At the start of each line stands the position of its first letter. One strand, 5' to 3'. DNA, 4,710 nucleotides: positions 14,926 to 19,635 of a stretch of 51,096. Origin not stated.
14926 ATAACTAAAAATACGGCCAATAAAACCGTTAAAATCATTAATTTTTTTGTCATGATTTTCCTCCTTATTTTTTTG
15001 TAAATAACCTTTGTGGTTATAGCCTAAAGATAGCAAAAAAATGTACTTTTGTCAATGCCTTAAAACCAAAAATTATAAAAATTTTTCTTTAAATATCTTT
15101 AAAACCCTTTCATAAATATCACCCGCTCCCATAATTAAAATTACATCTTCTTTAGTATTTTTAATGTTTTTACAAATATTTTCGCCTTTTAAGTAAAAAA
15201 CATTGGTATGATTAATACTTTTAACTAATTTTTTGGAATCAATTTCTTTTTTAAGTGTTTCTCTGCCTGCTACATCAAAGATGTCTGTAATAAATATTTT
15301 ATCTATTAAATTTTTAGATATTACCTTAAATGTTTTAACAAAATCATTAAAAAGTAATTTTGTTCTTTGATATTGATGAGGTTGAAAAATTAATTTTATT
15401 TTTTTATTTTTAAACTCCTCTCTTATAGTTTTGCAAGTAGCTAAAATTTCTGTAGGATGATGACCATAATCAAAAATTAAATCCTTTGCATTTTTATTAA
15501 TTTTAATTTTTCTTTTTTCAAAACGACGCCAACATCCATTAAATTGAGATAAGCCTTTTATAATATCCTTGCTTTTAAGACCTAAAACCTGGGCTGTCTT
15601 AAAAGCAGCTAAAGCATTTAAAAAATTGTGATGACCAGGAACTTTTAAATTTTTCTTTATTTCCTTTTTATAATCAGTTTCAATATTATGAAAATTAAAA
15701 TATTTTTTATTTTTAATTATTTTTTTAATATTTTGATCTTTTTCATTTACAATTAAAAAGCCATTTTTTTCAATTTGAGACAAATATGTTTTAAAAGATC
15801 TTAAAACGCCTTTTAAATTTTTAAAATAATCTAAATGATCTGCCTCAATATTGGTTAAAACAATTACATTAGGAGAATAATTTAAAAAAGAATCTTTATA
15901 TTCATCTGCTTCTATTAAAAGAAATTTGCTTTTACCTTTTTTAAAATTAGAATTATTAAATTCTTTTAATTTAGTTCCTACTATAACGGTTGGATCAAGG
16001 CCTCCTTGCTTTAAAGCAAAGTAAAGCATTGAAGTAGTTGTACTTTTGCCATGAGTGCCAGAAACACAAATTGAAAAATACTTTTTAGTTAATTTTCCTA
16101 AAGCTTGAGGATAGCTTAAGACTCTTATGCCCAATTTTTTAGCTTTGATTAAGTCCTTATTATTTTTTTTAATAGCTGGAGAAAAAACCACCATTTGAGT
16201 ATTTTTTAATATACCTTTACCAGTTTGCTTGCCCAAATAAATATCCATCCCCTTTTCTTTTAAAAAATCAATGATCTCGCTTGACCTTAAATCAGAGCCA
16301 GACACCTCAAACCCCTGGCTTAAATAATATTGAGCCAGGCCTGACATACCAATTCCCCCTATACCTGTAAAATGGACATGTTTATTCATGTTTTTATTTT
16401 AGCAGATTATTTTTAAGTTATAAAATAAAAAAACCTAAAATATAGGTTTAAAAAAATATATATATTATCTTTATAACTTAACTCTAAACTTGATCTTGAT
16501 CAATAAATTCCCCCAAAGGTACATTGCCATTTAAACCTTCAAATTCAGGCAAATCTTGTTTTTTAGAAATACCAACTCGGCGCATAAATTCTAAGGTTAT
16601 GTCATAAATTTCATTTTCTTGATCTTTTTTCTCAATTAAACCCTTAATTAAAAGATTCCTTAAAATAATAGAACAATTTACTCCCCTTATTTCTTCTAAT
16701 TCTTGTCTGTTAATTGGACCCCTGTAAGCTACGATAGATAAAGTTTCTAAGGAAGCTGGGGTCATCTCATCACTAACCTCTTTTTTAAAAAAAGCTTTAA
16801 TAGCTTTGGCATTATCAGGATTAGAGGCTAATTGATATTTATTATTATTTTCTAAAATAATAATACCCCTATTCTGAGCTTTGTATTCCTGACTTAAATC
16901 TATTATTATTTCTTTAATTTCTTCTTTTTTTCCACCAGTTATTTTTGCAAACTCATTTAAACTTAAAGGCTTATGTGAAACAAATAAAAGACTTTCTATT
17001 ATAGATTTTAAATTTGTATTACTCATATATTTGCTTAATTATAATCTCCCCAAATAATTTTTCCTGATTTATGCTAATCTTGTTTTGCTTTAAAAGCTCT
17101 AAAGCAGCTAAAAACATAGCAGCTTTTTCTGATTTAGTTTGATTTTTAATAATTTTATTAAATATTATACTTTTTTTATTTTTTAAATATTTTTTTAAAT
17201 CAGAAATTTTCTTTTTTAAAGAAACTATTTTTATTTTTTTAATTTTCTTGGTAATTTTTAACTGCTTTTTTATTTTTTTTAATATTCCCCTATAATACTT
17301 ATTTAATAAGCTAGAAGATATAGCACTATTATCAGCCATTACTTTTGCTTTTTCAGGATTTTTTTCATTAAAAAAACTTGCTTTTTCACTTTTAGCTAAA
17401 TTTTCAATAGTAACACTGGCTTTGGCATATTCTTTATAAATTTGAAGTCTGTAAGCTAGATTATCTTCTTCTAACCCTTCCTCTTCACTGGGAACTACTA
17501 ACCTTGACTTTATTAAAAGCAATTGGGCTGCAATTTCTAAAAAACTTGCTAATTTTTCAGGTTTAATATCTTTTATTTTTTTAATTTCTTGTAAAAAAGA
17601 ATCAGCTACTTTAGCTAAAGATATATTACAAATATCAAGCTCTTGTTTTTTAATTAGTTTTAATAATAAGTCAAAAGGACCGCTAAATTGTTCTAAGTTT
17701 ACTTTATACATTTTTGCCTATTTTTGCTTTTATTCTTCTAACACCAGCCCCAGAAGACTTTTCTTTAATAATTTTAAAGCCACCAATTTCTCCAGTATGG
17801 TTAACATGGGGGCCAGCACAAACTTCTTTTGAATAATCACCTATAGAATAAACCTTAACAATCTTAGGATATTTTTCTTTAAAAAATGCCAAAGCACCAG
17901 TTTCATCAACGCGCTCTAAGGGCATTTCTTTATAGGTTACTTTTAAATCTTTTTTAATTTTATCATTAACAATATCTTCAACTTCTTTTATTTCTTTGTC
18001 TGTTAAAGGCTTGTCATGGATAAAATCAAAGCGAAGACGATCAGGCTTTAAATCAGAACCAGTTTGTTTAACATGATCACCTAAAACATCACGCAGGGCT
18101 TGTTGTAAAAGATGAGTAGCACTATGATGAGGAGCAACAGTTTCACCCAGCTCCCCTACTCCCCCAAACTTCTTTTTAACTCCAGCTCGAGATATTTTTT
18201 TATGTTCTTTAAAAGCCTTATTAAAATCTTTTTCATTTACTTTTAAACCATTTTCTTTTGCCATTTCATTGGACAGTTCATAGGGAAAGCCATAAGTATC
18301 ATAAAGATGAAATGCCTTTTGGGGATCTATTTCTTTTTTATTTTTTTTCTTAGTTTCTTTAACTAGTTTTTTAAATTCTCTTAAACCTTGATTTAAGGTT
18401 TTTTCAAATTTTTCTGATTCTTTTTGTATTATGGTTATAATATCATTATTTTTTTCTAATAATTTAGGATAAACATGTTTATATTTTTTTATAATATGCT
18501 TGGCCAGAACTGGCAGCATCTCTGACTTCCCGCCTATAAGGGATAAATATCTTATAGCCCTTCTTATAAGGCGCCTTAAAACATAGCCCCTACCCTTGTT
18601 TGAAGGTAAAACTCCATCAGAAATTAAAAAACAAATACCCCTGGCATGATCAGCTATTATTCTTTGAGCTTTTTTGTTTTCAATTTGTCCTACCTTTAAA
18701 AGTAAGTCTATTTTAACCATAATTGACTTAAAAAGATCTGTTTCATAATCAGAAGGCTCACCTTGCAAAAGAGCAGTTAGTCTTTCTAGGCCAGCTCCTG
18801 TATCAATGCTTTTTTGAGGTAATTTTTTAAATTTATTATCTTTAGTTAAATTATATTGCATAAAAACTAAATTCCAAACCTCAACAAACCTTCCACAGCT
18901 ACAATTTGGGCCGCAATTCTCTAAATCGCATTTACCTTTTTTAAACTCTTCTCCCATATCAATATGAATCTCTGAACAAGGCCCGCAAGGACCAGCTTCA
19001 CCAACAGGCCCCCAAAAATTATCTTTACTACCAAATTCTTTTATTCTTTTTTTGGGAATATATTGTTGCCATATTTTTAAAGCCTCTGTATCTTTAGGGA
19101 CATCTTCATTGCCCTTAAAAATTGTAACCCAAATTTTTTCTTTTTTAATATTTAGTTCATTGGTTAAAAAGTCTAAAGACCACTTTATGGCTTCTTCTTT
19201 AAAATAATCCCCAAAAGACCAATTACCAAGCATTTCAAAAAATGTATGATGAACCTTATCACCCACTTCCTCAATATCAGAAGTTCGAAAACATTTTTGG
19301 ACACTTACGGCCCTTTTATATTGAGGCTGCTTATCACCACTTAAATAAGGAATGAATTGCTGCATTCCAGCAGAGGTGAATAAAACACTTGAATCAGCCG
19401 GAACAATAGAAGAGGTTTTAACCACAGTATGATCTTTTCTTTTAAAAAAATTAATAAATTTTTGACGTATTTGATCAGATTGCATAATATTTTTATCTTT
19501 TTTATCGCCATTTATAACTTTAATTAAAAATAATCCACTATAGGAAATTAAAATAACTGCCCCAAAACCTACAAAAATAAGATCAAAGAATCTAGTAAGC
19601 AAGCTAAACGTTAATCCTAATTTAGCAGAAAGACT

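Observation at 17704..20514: Membrane-domain (UPF0104 / MprF-flippase-like) fused in one ORF to a C-Ala-less alanyl-tRNA synthetase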

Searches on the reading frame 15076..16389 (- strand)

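Call 68: search_protein_families(library=pfam, proteins=[window:15076-16389:-], max_evalue=0.00001)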
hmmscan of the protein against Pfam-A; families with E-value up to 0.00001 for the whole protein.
window:15076-16389:- (438 aa): 3 families
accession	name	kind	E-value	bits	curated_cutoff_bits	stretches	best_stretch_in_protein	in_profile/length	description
PF01225.30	Mur_ligase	-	5.8e-22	78.3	21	1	4-104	1-94/95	Mur ligase family, catalytic domain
PF08245.18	Mur_ligase_M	-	3.1e-18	66.9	24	1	109-263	1-197/200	Mur ligase middle domain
PF02875.26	Mur_ligase_C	-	6.2e-09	37.2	28.4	1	288-423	1-127/127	Mur ligase, glutamate ligase domain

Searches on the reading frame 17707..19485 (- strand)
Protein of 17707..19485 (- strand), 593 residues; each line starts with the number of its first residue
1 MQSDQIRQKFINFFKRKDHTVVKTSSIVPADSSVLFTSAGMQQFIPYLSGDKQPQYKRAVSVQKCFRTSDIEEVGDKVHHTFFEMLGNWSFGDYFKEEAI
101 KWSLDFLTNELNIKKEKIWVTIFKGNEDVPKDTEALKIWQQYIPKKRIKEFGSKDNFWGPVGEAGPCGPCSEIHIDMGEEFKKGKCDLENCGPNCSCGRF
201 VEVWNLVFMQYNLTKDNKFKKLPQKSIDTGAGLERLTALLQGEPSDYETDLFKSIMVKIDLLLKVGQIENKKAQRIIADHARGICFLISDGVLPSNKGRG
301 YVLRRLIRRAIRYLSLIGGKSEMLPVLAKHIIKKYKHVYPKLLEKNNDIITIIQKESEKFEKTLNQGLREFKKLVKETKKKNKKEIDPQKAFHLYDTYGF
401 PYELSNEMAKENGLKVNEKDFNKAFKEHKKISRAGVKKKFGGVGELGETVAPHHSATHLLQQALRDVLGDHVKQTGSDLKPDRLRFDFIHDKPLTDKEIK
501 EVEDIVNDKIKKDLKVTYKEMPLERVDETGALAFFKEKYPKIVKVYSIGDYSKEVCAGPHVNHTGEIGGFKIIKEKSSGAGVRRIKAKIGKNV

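Call 25: find_related_loci(query=window:17707-19485:-, collection=genome_contigs, flank=5000)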
Query window:17707-19485:- (593 aa) in genome_contigs; peptide patterns used: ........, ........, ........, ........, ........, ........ (x = any residue, [..] = any of these).
600 stretches matched a pattern (row limit reached: there are more); 592 encode a relative of the query (tblastn E <= 1e-3); the best 80 are kept; 80 distinct loci.
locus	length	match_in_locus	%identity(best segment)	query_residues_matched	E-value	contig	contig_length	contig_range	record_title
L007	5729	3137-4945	63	1-591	0e+0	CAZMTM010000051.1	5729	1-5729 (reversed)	MAG TPA_asm: uncultured Gammaproteobacteria bacterium isolate binchicken_co34_245 genome assembly, contig: NODE_25496_le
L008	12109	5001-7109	45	1-593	4e-122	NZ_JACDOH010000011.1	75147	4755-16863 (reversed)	MAG: Thermosyntropha sp. isolate GB_MAG16_081 c_000000000297, whole genome shotgun sequence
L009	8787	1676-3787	43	1-590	4e-120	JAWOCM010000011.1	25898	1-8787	MAG: Desulfuromonadales bacterium isolate BLK5-1.bin.251 k191_1431285, whole genome shotgun sequence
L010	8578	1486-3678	43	1-591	9e-120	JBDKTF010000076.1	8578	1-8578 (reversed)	MAG: Anaerolineaceae bacterium isolate 6_bin.196_R1 c_000000158505, whole genome shotgun sequence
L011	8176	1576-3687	44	1-591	6e-119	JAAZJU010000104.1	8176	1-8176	MAG: Clostridia bacterium isolate AS21ysBPME_41 77855_AS21, whole genome shotgun sequence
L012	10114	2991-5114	42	2-591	1e-118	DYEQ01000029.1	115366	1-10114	MAG TPA_asm: Candidatus Fermentithermobacillaceae bacterium isolate Tomsk_2_57_33 Tomsk_k141_7123, whole genome shotgun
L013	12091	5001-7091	42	3-590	5e-118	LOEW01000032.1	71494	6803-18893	MAG: Desulfosporosinus sp. BRH_c37 BRHa_1000773, whole genome shotgun sequence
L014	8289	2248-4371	45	1-593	2e-118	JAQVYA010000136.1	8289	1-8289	MAG: Desulfovibrio sp. isolate STF2_139 NODE_27871_length_8289_cov_4.367067_Sandtown_F2, whole genome shotgun sequence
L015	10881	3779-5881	42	1-590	1e-117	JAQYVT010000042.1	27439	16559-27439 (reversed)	MAG: Desulfobacterales bacterium isolate SF_100_bin76 SF_100_bin.76.orig_100_contig-145_3319, whole genome shotgun seque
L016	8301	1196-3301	44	3-591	5e-117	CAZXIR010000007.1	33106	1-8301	MAG TPA_asm: uncultured Syntrophomonas sp. isolate SRP192927_co10_6 genome assembly, contig: NODE_691_length_33106_cov_6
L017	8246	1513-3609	43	1-593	8e-117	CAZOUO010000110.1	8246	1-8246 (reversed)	MAG TPA_asm: uncultured Thermotogae bacterium isolate SRP323688_co1_20 genome assembly, contig: NODE_12625_length_8246_c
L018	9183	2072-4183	44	1-591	9e-117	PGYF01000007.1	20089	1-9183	MAG: Nitrospira bacterium HGW-Nitrospira-1 bjp_ig2158_scaffold_1020, whole genome shotgun sequence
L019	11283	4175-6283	45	1-591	7e-117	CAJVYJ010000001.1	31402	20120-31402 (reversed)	MAG TPA_asm: uncultured actinobacterium isolate DRR093004_bin.3_MetaBAT_v2.12.1_MAG genome assembly, contig: NODE_863_le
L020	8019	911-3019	44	3-593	2e-116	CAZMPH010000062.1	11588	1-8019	MAG TPA_asm: uncultured Nitrospirales bacterium isolate SRP119689_co1_102 genome assembly, contig: NODE_8415_length_1158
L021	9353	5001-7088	43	6-590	3e-116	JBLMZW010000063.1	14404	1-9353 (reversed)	MAG: Chitinophagales bacterium isolate MAG193 PRJNA951521_bin50_renamed_62, whole genome shotgun sequence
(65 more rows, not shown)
